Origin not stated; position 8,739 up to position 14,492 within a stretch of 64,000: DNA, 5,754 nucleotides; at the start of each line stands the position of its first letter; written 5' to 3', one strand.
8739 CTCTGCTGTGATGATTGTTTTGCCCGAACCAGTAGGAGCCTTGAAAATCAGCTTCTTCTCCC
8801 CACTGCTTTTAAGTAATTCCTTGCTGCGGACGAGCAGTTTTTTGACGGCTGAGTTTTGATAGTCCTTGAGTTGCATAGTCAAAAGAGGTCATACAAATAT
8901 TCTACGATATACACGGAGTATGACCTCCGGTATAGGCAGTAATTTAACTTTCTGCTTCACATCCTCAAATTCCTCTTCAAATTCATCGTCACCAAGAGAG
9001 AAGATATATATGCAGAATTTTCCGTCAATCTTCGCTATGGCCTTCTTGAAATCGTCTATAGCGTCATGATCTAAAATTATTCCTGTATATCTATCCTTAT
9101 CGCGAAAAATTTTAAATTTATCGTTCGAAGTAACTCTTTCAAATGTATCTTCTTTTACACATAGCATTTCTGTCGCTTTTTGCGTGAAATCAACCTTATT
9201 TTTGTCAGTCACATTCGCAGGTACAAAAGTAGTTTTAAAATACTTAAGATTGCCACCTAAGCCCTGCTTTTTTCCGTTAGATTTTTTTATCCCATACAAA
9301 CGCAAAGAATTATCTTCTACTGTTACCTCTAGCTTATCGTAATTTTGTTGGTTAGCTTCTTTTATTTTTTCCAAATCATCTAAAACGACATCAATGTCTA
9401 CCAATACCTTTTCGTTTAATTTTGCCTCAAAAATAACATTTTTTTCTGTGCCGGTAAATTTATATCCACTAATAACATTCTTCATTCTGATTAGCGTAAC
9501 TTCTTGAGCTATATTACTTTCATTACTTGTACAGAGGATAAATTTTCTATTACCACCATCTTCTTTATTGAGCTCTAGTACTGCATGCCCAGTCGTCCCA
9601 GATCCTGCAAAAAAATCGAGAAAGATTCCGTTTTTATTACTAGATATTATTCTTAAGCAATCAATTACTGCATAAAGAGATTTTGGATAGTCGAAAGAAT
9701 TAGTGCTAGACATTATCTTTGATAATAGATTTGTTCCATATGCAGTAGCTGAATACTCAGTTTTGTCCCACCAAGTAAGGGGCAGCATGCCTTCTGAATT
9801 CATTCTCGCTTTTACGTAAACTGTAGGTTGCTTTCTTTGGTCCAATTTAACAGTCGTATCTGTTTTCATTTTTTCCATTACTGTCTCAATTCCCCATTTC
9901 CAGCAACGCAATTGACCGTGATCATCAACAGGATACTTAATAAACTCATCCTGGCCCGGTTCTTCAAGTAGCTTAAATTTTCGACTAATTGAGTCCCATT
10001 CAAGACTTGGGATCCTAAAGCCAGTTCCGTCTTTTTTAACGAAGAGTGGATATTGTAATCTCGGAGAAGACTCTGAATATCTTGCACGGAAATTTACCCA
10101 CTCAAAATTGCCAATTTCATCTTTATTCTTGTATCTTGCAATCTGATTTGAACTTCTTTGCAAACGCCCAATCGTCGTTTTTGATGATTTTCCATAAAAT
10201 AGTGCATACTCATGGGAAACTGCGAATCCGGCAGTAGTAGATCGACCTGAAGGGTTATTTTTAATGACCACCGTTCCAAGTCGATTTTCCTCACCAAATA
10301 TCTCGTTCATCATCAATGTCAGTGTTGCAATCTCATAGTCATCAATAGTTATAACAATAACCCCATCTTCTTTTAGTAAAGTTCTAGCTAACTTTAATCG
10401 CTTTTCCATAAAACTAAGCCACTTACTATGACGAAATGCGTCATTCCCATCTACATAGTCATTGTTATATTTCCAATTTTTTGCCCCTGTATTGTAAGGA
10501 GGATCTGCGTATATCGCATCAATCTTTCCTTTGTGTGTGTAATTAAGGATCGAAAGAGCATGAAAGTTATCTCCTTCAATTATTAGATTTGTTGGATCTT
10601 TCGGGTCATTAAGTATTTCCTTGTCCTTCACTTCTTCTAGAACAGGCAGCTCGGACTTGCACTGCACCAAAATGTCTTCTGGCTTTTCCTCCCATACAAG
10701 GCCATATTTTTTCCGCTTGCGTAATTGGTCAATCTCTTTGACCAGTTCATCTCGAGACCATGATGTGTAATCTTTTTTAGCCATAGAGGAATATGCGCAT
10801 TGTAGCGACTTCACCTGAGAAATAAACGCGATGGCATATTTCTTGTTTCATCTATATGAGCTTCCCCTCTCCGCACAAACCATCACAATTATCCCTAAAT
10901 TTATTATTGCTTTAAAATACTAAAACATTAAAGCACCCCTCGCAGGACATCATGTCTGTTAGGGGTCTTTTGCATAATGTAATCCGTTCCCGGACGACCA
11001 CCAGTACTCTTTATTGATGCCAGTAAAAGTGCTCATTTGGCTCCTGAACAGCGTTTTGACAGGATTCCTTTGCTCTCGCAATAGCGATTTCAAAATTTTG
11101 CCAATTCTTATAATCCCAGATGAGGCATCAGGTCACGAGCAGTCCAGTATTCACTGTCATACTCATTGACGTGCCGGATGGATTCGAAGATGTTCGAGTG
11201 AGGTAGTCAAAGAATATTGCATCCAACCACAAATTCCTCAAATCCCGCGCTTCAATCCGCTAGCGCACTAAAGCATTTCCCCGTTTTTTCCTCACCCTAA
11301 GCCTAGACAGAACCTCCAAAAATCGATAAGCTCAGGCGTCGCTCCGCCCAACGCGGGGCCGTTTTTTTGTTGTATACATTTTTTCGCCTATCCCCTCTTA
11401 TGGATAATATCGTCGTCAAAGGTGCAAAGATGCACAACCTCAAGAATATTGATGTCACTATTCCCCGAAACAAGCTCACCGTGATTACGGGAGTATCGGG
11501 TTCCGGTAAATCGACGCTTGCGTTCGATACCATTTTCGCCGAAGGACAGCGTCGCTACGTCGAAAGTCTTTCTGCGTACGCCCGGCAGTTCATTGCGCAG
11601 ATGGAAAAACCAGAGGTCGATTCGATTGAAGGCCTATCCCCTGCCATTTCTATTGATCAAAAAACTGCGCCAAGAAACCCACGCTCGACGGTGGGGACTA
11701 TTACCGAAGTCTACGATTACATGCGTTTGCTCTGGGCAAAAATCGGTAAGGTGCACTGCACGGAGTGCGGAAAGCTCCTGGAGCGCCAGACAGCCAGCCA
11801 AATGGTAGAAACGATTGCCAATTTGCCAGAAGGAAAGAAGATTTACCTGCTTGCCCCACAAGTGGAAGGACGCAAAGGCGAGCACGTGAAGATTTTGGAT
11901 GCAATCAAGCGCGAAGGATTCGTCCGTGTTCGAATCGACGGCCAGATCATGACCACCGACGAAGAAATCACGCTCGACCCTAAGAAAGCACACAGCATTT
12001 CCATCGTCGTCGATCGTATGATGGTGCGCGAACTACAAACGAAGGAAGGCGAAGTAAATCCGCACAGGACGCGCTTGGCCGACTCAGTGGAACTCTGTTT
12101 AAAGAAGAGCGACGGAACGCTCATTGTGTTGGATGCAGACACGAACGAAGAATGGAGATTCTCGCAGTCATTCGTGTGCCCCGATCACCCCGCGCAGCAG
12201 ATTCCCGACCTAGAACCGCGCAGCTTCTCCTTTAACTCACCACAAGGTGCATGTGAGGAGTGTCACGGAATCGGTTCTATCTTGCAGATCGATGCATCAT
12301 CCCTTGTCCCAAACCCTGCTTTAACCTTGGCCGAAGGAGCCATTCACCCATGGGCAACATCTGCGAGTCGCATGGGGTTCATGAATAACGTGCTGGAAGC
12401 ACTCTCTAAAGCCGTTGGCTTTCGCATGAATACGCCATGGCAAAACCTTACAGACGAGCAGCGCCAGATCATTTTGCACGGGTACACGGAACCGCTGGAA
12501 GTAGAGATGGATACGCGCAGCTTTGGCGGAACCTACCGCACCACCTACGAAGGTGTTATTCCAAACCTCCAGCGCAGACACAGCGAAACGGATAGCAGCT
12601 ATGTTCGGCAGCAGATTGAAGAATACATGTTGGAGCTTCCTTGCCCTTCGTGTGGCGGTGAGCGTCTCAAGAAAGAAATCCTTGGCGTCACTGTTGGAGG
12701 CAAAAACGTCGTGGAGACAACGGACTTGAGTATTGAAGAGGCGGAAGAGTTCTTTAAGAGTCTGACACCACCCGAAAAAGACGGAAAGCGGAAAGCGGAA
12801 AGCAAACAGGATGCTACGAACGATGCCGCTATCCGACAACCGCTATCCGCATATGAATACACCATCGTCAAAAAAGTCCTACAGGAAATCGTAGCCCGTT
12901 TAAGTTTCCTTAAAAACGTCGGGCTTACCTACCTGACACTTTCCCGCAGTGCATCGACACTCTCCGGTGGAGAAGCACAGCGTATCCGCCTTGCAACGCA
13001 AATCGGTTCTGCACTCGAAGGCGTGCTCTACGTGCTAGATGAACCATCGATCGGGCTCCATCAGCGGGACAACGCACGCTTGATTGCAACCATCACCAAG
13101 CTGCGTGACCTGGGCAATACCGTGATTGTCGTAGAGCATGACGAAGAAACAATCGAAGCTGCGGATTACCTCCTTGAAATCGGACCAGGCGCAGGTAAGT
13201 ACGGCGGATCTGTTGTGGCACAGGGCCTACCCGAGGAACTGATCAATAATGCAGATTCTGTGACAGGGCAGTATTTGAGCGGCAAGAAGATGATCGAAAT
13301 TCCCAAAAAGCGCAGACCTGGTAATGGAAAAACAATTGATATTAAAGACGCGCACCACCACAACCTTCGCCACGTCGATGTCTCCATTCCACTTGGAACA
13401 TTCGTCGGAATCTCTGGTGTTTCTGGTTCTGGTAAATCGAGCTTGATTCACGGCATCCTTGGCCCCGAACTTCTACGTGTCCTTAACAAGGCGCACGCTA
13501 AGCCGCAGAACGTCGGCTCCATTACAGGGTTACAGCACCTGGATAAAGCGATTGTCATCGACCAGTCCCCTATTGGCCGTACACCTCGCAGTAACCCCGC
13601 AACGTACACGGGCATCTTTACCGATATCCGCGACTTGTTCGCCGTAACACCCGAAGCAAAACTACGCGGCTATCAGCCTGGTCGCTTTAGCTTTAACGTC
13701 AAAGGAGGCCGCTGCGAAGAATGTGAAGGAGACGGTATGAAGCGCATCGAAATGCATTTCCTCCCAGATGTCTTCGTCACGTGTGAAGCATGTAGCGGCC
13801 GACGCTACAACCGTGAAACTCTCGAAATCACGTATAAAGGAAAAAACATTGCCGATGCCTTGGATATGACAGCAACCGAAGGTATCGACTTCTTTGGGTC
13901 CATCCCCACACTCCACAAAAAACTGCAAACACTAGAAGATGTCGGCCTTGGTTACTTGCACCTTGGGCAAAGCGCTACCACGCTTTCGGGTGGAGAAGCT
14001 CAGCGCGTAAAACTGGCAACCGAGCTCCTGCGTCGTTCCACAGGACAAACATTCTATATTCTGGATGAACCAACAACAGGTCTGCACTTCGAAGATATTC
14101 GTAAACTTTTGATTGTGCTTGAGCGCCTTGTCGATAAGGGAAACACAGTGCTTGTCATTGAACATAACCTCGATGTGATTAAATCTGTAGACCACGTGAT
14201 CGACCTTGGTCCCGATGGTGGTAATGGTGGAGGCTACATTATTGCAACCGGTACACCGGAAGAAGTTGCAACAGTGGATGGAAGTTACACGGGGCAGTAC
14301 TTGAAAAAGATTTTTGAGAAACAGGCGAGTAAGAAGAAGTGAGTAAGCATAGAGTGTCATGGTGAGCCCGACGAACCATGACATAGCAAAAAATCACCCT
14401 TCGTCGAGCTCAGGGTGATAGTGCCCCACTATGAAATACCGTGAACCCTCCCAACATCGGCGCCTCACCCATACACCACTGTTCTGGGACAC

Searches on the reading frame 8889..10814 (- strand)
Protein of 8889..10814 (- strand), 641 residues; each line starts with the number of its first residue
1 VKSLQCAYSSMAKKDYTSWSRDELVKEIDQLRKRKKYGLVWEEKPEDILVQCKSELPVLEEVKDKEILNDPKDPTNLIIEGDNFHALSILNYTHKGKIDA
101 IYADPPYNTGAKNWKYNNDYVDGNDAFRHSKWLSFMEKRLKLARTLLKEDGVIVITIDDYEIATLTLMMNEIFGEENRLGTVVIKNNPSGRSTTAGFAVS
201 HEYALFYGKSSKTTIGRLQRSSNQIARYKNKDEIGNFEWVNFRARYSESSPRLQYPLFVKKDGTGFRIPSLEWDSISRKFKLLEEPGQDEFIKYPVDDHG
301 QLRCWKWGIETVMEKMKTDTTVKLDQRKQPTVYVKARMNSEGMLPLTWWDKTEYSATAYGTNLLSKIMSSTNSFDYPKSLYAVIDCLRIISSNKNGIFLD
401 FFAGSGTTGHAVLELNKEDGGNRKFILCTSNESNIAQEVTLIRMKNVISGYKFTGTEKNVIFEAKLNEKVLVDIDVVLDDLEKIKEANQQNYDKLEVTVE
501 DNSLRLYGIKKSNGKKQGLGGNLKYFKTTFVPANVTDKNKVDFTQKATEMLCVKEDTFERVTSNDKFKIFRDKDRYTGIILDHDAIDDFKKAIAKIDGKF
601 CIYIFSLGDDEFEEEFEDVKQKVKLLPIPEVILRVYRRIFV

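Call 74: search_protein_families(library=pfam, proteins=[window:8889-10814:-], max_evalue=0.00001)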
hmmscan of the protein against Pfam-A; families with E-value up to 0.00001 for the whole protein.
window:8889-10814:- (641 aa): 1 family
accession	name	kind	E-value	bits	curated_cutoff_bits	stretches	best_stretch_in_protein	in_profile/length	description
PF01555.25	N6_N4_Mtase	-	7.9e-33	114.7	26.7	1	98-433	1-214/221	DNA methylase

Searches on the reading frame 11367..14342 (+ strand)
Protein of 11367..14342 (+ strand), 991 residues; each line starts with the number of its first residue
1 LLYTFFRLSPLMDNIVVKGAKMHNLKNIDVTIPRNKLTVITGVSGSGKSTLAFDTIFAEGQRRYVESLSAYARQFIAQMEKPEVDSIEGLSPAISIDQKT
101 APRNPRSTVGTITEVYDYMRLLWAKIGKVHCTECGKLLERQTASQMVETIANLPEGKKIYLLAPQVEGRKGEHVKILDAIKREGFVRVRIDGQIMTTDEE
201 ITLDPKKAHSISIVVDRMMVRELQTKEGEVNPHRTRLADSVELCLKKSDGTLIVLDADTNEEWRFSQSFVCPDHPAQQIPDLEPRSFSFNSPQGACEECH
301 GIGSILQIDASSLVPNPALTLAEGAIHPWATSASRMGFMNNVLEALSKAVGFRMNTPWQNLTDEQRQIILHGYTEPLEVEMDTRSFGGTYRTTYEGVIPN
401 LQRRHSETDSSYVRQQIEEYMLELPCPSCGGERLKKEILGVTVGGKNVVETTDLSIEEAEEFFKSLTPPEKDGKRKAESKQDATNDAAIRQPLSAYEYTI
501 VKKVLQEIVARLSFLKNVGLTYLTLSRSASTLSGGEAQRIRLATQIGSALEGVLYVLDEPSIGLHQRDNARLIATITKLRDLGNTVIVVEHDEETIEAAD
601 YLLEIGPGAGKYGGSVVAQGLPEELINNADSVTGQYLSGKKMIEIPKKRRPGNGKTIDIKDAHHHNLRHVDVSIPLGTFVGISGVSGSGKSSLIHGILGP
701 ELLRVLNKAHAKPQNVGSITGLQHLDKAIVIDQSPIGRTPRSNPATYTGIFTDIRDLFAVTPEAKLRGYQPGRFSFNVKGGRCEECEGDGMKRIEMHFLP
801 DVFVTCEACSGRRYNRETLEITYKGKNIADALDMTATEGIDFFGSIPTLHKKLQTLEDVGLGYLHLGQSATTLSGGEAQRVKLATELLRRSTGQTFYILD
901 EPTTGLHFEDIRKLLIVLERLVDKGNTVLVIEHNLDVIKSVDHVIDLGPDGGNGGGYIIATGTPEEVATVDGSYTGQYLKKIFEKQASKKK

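Call 74: search_protein_families(library=pfam, proteins=[window:11367-14342:+], max_evalue=0.00001)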
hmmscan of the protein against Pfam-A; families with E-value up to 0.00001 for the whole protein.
window:11367-14342:+ (991 aa): 7 families
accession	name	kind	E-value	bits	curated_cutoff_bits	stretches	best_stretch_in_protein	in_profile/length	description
PF17760.6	UvrA_inter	-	1.3e-33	115.5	23.3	1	141-257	1-108/109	UvrA interaction domain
PF17755.6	UvrA_DNA-bind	-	4.7e-32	111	23.2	1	309-419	1-110/110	UvrA DNA-binding domain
PF00005.33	ABC_tran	-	3.2e-22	80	25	0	850-904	86-137/137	ABC transporter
PF02463.25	SMC_N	-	3e-14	53.4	40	1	15-605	5-211/220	RecF/RecN/SMC N terminal domain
PF13555.12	AAA_29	-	1.1e-07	32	27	0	29-51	16-38/61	P-loop containing region of AAA domain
PF13304.12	AAA_21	-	4.5e-07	30.7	27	0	879-929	243-294/304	AAA domain, putative AbiEii toxin, Type IV TA system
PF20703.3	nSTAND1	-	5.6e-06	26.7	27.1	0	678-703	34-59/379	Novel STAND NTPase 1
